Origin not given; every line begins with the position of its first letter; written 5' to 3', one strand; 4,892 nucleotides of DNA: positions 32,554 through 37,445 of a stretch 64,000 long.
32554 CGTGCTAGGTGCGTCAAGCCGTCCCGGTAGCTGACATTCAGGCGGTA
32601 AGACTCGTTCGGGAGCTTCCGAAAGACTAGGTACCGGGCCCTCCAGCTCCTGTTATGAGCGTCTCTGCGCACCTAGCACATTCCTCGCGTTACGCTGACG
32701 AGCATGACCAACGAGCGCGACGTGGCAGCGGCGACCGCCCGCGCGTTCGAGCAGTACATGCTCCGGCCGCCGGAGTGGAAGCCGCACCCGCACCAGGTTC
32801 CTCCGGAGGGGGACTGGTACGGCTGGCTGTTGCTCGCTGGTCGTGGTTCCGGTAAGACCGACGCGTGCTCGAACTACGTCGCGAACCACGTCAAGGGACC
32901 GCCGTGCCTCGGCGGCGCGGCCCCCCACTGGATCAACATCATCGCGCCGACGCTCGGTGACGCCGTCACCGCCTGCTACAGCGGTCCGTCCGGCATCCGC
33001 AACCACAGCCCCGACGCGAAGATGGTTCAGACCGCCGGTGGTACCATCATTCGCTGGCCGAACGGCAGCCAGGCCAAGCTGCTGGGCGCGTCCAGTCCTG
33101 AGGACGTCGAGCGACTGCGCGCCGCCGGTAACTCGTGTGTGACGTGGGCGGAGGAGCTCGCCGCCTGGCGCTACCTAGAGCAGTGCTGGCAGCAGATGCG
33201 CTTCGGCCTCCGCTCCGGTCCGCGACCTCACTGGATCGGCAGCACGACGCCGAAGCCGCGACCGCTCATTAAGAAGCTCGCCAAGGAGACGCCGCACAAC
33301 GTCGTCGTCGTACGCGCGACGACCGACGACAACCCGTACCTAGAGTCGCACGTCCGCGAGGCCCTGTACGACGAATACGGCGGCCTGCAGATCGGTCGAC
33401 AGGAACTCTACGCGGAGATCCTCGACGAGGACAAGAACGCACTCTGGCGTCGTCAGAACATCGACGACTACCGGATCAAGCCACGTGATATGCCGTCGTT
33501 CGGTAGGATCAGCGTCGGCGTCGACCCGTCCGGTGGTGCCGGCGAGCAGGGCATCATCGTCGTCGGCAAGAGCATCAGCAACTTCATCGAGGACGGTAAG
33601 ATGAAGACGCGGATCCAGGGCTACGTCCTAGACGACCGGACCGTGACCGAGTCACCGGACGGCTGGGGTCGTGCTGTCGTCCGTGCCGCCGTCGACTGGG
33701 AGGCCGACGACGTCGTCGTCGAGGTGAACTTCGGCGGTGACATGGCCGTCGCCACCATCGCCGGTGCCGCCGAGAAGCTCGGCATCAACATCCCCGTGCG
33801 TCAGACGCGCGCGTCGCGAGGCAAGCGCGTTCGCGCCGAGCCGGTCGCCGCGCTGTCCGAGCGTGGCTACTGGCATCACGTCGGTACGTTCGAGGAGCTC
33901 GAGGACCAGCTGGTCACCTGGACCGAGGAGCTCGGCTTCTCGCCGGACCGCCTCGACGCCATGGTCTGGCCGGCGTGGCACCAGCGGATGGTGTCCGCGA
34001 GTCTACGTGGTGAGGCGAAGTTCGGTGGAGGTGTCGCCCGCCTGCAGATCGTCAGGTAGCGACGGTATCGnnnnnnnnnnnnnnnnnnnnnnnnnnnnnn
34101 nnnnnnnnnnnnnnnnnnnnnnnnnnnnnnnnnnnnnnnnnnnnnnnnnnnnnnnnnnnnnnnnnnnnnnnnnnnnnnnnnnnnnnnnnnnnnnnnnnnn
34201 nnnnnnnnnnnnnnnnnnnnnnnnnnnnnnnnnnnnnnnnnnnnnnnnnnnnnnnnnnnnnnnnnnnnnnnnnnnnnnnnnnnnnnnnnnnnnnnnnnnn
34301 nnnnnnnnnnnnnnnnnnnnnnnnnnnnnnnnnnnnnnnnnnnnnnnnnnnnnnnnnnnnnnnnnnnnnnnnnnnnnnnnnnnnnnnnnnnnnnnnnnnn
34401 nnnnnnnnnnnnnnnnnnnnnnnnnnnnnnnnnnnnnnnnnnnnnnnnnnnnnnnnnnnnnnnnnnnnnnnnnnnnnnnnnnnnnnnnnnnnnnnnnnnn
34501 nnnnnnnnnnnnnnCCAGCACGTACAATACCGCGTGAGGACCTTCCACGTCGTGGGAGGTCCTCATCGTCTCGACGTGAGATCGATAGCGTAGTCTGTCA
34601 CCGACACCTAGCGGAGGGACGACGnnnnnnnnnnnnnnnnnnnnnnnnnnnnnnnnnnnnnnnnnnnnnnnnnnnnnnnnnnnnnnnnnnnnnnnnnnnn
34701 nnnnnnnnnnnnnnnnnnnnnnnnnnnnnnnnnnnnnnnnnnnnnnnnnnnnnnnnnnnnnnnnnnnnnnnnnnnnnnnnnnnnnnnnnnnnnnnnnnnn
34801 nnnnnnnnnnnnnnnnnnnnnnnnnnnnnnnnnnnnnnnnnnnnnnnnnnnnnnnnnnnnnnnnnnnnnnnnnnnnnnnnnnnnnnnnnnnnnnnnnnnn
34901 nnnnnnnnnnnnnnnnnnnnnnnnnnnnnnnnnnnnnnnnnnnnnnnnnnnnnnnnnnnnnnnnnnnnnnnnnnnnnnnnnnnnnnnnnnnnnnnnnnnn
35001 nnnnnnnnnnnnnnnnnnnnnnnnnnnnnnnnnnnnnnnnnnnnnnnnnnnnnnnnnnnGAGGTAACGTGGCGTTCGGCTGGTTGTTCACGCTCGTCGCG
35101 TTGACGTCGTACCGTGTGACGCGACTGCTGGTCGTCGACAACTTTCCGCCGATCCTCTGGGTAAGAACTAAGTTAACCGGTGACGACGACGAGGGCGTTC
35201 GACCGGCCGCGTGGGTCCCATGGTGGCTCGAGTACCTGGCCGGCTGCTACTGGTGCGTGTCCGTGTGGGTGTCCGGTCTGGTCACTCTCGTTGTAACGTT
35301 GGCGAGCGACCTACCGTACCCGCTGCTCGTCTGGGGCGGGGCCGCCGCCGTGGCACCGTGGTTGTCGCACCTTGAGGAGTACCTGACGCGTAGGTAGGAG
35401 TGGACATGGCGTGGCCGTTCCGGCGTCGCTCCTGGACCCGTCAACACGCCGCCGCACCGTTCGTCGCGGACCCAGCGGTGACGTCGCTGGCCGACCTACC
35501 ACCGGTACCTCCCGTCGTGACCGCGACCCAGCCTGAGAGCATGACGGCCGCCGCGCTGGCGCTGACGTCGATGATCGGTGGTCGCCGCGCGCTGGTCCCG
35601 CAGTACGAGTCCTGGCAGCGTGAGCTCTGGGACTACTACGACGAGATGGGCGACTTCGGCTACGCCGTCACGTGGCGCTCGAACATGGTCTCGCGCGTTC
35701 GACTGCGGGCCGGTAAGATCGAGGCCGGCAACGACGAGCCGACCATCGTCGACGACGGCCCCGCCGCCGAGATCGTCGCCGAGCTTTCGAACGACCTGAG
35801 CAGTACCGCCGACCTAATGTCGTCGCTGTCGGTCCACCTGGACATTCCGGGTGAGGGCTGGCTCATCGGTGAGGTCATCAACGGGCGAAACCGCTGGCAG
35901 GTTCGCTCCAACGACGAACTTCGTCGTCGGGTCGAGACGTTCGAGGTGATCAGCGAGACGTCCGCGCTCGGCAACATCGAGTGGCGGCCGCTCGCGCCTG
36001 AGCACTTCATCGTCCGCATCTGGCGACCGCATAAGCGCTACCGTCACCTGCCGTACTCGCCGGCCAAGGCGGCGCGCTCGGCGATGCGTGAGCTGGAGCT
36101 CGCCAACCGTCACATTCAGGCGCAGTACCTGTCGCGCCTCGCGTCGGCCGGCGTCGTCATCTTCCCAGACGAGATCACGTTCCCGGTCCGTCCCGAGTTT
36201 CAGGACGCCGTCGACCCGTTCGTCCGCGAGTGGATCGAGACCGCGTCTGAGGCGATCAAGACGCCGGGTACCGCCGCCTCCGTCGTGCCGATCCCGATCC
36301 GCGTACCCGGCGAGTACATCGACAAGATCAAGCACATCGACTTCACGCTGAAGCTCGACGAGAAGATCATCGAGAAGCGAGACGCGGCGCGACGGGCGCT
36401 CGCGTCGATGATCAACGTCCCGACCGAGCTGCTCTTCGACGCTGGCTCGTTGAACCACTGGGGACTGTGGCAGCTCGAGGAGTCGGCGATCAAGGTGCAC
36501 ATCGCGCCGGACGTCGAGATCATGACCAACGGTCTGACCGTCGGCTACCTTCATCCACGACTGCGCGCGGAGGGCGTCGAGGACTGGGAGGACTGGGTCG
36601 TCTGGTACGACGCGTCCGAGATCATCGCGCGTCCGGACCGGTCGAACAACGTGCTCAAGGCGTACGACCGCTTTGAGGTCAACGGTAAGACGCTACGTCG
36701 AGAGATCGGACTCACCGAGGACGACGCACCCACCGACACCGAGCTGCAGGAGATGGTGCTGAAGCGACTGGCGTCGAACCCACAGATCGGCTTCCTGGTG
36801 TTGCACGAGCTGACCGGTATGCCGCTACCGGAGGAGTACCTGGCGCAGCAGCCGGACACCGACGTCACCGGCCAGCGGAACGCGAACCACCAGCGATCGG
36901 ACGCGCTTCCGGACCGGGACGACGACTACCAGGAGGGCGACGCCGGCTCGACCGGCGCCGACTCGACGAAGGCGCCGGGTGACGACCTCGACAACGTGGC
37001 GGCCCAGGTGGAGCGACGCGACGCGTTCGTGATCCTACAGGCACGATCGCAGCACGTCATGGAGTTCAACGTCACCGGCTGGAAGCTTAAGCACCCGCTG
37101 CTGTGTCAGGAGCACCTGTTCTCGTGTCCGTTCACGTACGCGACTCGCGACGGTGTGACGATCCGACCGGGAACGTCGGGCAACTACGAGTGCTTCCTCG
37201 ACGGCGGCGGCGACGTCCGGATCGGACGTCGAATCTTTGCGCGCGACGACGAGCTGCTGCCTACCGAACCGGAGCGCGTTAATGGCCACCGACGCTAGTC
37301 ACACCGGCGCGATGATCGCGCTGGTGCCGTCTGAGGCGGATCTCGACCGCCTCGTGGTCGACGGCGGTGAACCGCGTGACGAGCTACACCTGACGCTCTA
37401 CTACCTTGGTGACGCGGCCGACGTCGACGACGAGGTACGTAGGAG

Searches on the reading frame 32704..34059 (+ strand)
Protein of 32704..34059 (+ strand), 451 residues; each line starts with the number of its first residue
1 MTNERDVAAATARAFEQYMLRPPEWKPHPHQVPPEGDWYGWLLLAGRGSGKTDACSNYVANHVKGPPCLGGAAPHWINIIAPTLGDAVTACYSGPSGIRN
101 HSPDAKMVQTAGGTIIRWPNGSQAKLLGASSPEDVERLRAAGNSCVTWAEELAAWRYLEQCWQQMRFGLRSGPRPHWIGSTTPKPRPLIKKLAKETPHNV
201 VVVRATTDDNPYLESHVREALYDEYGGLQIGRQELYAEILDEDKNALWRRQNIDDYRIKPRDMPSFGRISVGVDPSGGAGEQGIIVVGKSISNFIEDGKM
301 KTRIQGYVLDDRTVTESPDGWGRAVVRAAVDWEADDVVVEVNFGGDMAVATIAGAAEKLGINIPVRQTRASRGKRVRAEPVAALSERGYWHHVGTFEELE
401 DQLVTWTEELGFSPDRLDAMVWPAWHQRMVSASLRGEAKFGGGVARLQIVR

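Call 13: search_dna_similar(query=window:32704-34056:+, collection=phages, mode=protein, max_rows=30)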
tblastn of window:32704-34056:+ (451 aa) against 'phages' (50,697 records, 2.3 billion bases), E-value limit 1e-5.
Records with a match: 155; places in all: 158; records where one place covers at least 80% of the query: 103.
Best place of each record, by identity: <60% 155.
By first word of the organism name: Microbacterium 50; Gordonia 21; Arthrobacter 18; Caulobacter 6; Escherichia 6; Streptomyces 5; Salinibacter 5; Pseudomonas 5; Bacteriophage 4; Vibrio 4; and 18 more.
By host as written in the record: Microbacterium foliorum NRRL B-24224 31; Gordonia terrae 3612 17; Microbacterium foliorum NRRL B-24224 SEA 12; - 8; Arthrobacter globiformis B-2979 8; Microbacterium paraoxydans NRRL B-14843 5; Escherichia coli K-12 5; Arthrobacter sp. ATCC 21022 4; and 42 more.
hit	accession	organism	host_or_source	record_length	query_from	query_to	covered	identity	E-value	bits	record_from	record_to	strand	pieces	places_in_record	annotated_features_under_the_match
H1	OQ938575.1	Streptomyces phage OnionKnight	Streptomyces lividans JI 1326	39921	25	432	90%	43.2%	1e-80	277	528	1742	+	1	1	2: terminase large subunit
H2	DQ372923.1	Streptomyces phage mu1/6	Streptomyces aureofaciens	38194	25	426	89%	43.4%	2e-84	288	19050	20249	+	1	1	terminase large subunit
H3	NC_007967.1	Streptomyces phage mu1/6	Streptomyces aureofaciens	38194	25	426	89%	43.4%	2e-84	288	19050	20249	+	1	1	terminase large subunit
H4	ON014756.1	Pseudanabaena phage Pam4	Pseudanabaena sp.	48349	41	426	86%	41.1%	6e-77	267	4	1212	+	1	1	terminase large subunit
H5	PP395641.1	Microcystis phage Mae-JY09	Microcystis aeruginosa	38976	31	439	91%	38.1%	8e-56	205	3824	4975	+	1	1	terminase large subunit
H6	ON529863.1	Brevundimonas phage vB_BpoS-Polewnik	Brevundimonas pondensis LVF1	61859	28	422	88%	39.1%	5e-61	220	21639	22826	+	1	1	terminase large subunit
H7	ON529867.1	Brevundimonas phage vB_BpoS-Strzyga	Brevundimonas pondensis LVF1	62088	28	422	88%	38.9%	3e-61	221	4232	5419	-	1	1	terminase large subunit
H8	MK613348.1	Roseobacter phage CRP-6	Rhodobacteraceae bacterium FZCC0042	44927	24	439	92%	36.7%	2e-55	204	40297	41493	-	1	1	terminase large subunit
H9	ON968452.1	Pseudanabaena phage Pan1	Pseudanabaena sp.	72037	30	436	90%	37.0%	9e-52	193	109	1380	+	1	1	terminase large subunit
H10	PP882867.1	Dinoroseobacter phage vB_DshS_R26L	Dinoroseobacter shibae DFL12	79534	31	433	89%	37.2%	3e-50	189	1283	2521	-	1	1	large packaging protein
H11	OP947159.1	Desulfofustis phage LS06-2018-MD02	-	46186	1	422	94%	35.2%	8e-55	202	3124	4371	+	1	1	terminase large subunit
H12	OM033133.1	Aeromonas phage phiA005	Aeromonas sp.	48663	31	422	87%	37.6%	2e-45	175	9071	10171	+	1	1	DNA-packaging protein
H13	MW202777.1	Caudoviricetes sp.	Manatee Spring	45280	31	422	87%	36.9%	1e-51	193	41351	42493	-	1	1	large terminase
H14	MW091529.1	Bacteriophage sp. 103231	sewage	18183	31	422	87%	35.7%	5e-51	191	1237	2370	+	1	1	DNA-packaging protein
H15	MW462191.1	Bacteriophage sp.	freshwater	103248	30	422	87%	35.4%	7e-52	194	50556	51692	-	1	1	terminase protein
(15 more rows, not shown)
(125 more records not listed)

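Call 14: find_related_loci(query=window:32704-34056:+, collection=viral_contigs, flank=4000)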
Query window:32704-34056:+ (451 aa) in viral_contigs; peptide patterns used: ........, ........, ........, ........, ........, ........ (x = any residue, [..] = any of these).
32 stretches matched a pattern; 26 encode a relative of the query (tblastn E <= 1e-3); 26 distinct loci.
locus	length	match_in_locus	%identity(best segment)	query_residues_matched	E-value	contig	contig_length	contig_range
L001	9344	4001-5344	83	1-450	0e+0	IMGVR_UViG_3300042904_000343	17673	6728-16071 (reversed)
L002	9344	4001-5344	76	2-451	0e+0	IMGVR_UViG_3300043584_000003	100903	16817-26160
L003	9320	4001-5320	67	7-451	0e+0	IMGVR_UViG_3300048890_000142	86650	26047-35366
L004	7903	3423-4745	66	6-446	0e+0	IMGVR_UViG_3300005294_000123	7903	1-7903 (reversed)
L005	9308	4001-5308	64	13-442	0e+0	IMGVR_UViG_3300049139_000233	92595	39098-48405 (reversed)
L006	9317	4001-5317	64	8-442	0e+0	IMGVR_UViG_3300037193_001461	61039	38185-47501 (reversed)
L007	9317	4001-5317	64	8-442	0e+0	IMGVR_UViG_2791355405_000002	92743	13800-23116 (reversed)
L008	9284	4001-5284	64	9-432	0e+0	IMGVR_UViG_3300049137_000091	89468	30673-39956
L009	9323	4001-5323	63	9-445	0e+0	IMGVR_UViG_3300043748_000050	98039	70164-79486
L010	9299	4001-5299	63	8-436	0e+0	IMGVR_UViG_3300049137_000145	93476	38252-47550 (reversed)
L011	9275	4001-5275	64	24-445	0e+0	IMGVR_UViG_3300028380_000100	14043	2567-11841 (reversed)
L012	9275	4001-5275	64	24-445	0e+0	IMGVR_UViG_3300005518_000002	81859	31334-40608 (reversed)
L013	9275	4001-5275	64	24-445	0e+0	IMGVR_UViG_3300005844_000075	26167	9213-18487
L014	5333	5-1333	60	23-450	3e-179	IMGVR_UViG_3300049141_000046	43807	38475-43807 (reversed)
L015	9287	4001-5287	59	25-451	3e-175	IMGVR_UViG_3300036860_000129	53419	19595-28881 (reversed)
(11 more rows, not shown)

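Call 15: find_related_loci(query=window:32704-34056:+, collection=genome_contigs, flank=4000)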
Query window:32704-34056:+ (451 aa) in genome_contigs; peptide patterns used: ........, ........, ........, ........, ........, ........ (x = any residue, [..] = any of these).
24 stretches matched a pattern; 4 encode a relative of the query (tblastn E <= 1e-3); 4 distinct loci.
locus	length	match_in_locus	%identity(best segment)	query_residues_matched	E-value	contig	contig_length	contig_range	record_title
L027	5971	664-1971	64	13-442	0e+0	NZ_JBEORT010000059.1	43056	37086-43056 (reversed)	Streptomyces sp. NPDC126497 NPDC126497_218_D2.ctg-0066, whole genome shotgun sequence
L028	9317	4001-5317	64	8-442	0e+0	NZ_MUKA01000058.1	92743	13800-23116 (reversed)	Streptomyces africanus strain NRRL B-24243 NRRL_B-24243_contig_59, whole genome shotgun sequence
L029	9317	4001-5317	62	8-442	0e+0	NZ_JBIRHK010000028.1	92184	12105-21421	Streptomyces sp. NPDC017936 NPDC017936_257_D10.ctg-0028, whole genome shotgun sequence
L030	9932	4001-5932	61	8-442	1e-123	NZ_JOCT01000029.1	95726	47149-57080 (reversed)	Streptomyces sp. NRRL S-455 contig29.1, whole genome shotgun sequence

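Call 68: search_protein_families(library=phrogs, proteins=[L002:3441-3941:+, L001:3037-3216:+], max_evalue=0.001)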
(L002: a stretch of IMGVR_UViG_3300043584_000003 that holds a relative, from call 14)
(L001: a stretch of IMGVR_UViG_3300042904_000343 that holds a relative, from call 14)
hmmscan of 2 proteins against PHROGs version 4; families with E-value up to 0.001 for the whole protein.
L002:3441-3941:+ (167 aa): 3 families
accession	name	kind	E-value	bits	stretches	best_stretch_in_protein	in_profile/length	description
phrog_3282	-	transcription regulation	6.1e-06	27.2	1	13-57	55-99/158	sigma factor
phrog_2286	-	unknown function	7.1e-05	23.2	1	90-154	135-194/241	-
phrog_323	-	transcription regulation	0.0001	22.9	1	8-99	152-230/319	transcriptional regulator, D5-like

L001:3037-3216:+ (60 aa): 1 family
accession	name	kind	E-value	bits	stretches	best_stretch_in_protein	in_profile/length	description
phrog_10815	-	unknown function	6e-10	39.7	1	6-59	7-59/63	-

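Call 69: search_protein_families(library=pfam, proteins=[L002:3441-3941:+, L001:3037-3216:+], max_evalue=0.01)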
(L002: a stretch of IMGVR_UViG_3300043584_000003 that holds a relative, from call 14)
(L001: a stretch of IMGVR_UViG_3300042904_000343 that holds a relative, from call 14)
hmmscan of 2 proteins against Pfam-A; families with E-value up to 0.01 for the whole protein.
L002:3441-3941:+ (167 aa): 2 families
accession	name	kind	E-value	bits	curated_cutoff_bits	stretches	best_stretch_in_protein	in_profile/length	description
PF00196.25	GerE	-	2.7e-06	27.3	23.5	1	11-59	8-56/57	Bacterial regulatory proteins, luxR family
PF08281.18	Sigma70_r4_2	-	5.8e-05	23.1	25.7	1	9-43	14-49/54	Sigma-70, region 4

L001:3037-3216:+ (60 aa): 1 family
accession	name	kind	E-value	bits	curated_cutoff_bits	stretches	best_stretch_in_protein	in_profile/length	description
PF04149.17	DUF397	-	3.2e-14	53.3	24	1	7-58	2-54/55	Domain of unknown function (DUF397)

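Call 87: find_encoding_contigs(protein=window:32704-34059:+, flank=3000, max_places=4)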
Protein window:32704-34059:+ (451 aa): 2 contigs read that carry it; 1 place shown.
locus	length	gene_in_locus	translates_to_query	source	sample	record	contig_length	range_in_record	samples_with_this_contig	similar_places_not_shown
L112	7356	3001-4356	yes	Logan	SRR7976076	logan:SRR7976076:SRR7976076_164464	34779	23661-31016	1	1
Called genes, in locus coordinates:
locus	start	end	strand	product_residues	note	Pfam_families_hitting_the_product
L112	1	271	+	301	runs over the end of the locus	-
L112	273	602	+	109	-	-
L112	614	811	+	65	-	-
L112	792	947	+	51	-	-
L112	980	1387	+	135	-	-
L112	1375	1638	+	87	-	-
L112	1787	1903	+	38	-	-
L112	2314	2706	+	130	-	-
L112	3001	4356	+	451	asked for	PF03237:Terminase_6N, PF17289:Terminase_6C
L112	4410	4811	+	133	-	-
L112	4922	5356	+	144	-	-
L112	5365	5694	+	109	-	PF07098:DUF1360 (weak)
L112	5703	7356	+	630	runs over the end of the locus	-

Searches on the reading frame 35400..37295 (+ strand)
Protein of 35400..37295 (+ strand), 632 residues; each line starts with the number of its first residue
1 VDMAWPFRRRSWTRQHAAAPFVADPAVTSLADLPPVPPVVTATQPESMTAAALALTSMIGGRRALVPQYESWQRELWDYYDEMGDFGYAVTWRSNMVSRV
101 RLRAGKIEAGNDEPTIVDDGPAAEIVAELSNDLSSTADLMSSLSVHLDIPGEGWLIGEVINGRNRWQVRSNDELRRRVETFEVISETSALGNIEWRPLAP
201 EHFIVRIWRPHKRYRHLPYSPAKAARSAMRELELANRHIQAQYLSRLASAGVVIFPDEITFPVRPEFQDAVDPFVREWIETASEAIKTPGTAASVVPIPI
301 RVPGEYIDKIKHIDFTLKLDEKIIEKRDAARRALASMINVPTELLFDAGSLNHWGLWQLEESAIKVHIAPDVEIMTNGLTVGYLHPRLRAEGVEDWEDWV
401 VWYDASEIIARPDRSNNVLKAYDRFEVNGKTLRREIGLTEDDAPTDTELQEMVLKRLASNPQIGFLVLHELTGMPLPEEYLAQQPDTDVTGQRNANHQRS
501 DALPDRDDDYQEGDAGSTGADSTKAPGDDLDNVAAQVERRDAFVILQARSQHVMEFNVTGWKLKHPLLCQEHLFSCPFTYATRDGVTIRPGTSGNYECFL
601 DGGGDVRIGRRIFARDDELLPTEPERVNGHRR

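Call 102: search_protein_families(library=phrogs, proteins=[window:35400-37295:+], max_evalue=0.00001)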
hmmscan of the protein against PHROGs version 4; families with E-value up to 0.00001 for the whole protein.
window:35400-37295:+ (632 aa): 1 family
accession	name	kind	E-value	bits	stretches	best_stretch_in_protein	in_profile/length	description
phrog_776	-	head and packaging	2.3e-107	361.2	1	42-517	18-516/620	portal protein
